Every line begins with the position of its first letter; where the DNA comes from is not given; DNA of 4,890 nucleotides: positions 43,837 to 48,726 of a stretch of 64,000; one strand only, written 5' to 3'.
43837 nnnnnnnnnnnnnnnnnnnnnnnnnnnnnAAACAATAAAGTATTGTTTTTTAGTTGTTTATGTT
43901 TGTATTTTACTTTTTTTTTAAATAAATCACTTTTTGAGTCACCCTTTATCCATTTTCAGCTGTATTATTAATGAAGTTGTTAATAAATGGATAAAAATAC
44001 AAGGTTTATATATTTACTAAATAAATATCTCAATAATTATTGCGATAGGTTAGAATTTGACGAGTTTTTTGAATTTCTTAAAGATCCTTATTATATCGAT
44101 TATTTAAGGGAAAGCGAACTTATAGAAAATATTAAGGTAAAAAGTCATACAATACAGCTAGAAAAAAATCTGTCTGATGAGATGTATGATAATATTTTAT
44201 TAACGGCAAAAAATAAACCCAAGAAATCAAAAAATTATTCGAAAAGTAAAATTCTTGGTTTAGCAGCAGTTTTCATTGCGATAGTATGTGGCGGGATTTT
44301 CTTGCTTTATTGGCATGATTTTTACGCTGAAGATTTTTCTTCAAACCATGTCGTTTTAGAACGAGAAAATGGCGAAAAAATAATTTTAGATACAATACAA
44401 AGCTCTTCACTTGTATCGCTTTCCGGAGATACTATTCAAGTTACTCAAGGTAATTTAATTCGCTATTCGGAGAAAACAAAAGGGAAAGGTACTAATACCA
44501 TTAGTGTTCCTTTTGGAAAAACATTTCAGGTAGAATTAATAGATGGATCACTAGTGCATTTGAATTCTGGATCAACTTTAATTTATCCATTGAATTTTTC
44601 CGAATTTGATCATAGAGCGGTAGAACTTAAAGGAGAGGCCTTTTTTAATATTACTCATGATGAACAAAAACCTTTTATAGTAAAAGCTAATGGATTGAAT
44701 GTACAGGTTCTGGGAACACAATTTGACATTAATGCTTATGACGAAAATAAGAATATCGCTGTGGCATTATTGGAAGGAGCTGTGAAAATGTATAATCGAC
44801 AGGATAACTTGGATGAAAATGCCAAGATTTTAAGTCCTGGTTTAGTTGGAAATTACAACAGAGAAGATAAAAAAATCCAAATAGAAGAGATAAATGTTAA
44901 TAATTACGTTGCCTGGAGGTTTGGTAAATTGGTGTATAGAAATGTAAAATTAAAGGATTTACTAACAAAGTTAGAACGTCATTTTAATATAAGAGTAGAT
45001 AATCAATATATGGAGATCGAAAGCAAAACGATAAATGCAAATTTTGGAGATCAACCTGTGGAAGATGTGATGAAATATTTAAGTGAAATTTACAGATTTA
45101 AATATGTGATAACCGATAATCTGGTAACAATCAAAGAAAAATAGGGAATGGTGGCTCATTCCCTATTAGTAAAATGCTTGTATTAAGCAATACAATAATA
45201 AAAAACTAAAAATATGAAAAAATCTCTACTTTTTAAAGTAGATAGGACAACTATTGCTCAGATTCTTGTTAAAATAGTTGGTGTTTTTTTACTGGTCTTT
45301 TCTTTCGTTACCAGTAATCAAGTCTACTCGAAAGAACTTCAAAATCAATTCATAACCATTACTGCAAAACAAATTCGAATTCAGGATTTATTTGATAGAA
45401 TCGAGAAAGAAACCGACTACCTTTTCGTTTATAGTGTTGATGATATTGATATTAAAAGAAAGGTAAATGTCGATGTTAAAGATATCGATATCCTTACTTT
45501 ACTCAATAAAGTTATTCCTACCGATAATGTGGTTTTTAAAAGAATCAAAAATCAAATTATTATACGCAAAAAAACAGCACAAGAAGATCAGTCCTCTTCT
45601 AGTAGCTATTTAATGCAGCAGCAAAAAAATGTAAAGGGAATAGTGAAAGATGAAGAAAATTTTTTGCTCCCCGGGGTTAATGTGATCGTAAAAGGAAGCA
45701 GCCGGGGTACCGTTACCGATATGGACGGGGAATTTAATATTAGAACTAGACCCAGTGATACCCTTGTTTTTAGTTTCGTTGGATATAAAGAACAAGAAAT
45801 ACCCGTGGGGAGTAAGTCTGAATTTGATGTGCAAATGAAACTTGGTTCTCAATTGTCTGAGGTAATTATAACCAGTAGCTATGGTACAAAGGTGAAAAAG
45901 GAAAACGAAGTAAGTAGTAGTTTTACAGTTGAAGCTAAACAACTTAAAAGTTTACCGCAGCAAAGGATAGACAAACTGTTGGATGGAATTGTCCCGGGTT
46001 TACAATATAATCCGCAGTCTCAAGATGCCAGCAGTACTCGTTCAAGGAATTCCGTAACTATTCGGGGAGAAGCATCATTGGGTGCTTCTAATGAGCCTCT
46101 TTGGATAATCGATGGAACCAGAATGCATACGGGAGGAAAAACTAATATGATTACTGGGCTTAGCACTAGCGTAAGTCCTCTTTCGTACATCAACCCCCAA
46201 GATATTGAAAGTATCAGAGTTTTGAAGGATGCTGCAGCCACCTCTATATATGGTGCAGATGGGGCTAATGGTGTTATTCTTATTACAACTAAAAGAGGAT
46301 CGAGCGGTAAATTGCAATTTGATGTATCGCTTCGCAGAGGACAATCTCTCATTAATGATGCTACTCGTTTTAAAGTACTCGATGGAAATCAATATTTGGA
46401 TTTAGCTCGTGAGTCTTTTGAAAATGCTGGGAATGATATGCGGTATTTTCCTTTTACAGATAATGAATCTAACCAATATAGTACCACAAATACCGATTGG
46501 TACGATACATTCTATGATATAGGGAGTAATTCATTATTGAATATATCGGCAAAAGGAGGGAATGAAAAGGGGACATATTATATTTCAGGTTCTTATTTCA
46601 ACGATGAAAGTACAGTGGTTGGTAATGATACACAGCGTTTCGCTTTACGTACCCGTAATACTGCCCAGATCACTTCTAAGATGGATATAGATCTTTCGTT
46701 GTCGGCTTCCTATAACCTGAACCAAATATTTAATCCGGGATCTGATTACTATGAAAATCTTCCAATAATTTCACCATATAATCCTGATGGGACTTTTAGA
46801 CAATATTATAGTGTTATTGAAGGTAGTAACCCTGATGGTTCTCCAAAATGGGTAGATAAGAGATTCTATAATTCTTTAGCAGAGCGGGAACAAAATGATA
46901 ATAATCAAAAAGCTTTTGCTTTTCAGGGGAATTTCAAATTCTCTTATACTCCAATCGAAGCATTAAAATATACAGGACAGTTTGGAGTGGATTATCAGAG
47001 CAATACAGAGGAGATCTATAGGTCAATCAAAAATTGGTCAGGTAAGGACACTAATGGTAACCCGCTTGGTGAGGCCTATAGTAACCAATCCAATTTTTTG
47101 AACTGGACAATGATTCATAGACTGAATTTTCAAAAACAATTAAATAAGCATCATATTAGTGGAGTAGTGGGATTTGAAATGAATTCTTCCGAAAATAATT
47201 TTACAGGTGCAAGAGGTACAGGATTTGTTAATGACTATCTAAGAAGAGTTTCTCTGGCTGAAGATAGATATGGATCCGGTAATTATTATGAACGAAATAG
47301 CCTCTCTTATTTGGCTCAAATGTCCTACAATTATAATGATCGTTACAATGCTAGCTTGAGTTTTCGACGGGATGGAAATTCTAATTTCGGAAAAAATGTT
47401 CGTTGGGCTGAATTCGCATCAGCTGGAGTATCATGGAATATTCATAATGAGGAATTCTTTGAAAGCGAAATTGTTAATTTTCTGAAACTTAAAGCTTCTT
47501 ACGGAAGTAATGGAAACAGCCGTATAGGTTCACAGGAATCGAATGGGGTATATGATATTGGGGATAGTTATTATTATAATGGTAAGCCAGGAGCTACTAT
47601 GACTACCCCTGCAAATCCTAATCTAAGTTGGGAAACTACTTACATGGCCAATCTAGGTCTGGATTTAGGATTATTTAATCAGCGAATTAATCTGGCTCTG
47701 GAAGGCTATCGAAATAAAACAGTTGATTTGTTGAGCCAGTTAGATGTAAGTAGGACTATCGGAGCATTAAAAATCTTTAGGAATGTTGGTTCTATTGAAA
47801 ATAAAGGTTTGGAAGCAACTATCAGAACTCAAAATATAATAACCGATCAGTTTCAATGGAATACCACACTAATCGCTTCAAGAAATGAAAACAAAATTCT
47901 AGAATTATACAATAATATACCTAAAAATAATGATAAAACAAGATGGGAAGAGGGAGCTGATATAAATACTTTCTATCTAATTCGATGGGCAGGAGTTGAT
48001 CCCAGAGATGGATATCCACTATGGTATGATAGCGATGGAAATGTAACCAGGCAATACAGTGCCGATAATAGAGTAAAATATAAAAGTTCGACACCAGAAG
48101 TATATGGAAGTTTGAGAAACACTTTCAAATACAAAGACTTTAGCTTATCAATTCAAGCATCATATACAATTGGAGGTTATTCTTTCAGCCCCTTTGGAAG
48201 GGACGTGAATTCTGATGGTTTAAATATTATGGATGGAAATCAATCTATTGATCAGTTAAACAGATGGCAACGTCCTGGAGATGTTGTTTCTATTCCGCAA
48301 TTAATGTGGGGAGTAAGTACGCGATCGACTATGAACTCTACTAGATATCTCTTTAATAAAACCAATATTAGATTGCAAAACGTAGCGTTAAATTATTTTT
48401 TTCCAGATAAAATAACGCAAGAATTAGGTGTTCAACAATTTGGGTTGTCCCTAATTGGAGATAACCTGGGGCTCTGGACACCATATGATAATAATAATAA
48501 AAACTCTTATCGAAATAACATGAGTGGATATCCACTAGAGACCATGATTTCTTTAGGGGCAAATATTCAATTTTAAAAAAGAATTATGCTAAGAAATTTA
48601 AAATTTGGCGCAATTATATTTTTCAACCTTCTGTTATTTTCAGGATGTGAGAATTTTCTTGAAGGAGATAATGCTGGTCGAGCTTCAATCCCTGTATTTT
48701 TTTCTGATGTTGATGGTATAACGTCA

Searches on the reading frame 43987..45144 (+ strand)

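Call 78: search_protein_families(library=pfam, proteins=[window:43987-45144:+], max_evalue=0.00001)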
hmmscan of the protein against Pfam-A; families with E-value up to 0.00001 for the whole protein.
window:43987-45144:+ (385 aa): 2 families
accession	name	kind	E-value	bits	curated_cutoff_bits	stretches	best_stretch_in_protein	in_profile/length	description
PF04773.18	FecR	-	2.5e-16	60.3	24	1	171-267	2-97/97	FecR protein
PF16344.10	FecR_C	-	4.9e-12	46.2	24.4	1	314-382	1-70/70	FecR, C-terminal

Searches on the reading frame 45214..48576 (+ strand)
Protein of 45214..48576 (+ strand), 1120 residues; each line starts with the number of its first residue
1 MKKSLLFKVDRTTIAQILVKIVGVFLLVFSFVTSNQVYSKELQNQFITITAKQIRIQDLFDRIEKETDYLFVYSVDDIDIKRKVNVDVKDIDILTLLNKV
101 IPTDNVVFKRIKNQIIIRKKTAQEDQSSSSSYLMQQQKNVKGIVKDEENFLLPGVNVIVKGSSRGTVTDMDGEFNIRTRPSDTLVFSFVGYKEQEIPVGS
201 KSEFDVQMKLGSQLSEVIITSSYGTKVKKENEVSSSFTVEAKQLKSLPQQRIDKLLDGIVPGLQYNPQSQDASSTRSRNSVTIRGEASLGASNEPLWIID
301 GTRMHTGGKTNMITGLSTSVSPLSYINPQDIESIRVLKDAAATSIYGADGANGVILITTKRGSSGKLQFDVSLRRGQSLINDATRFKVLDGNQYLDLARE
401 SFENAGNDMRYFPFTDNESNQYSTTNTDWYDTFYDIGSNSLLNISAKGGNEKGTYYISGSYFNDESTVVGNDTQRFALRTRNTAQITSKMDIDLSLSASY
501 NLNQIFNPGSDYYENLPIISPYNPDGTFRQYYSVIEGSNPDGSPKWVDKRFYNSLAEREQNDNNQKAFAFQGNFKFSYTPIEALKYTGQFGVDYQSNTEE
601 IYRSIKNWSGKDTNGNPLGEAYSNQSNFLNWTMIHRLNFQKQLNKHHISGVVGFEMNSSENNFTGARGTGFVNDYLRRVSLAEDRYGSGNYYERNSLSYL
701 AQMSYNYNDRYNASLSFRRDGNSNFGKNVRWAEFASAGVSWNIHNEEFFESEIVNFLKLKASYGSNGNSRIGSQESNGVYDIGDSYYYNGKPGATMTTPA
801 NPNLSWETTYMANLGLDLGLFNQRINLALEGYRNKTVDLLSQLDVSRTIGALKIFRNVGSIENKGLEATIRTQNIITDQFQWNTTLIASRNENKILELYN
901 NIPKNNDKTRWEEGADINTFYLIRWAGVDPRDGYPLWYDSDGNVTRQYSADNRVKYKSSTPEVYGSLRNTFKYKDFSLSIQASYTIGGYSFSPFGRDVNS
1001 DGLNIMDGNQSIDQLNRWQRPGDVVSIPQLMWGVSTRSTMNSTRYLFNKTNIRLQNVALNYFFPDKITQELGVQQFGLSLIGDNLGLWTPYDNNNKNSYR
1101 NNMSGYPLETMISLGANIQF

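Call 78: search_protein_families(library=pfam, proteins=[window:45214-48576:+], max_evalue=0.00001)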
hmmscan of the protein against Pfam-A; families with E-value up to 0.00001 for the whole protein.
window:45214-48576:+ (1120 aa): 3 families
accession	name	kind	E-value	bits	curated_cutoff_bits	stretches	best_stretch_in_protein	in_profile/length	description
PF13715.12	CarbopepD_reg_2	-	5.2e-17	62.1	32.2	1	140-212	1-78/88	CarboxypepD_reg-like domain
PF07715.20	Plug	-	1.2e-16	61.6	23.9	1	233-354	5-107/107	TonB-dependent Receptor Plug Domain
PF13620.12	CarboxypepD_reg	-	1.9e-09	38.1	32.3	1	140-208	2-81/82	Carboxypeptidase regulatory-like domain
